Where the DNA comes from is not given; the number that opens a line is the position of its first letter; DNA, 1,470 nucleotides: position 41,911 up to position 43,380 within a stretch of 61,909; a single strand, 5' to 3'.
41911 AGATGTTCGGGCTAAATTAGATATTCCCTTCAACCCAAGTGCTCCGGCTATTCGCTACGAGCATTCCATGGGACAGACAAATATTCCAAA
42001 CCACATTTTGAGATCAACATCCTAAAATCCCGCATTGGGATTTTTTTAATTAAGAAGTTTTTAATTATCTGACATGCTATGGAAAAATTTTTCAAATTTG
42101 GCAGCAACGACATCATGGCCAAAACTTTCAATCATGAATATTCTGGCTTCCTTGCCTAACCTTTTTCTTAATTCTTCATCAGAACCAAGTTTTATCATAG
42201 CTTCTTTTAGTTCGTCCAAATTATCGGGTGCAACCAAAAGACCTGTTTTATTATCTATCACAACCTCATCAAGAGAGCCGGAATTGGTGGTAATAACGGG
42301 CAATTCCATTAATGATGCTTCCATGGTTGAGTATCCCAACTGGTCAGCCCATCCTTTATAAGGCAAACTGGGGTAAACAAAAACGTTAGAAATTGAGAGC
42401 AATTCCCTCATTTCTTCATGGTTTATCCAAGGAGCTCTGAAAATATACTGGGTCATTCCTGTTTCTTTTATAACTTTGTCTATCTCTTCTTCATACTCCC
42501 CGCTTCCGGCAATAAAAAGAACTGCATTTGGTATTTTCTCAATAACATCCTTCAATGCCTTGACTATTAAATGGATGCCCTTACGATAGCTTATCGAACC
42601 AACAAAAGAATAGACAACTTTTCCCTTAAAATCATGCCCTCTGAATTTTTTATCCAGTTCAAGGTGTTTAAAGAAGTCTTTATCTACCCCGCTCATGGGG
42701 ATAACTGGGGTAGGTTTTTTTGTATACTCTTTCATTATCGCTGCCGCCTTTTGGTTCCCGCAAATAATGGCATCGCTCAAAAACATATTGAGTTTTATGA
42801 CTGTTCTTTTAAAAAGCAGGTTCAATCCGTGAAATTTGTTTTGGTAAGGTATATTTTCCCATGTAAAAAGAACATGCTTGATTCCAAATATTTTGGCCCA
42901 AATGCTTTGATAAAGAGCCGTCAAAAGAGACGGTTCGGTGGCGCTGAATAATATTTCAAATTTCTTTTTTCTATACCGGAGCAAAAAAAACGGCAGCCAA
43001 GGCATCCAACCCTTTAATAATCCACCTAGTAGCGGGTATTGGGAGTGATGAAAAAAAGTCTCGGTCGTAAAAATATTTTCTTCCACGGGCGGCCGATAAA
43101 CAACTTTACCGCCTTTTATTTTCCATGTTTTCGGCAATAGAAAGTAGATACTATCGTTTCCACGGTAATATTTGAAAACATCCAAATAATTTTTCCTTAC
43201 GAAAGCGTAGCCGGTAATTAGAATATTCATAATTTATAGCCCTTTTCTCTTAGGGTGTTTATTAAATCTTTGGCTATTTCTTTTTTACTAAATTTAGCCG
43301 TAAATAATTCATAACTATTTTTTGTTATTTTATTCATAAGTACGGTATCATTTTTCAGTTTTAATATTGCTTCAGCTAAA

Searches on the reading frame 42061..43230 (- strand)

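Call 36: search_protein_families(library=pfam, proteins=[window:42061-43230:-], max_evalue=0.00001)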
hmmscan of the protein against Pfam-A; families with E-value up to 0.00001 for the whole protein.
window:42061-43230:- (389 aa): 2 families
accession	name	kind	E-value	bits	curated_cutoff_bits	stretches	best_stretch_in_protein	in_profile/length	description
PF00534.26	Glycos_transf_1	-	7.9e-35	120.4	26.4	1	200-363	10-170/172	Glycosyl transferases group 1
PF13692.12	Glyco_trans_1_4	-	4.2e-25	89.1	27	1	207-350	4-141/142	Glycosyl transferases group 1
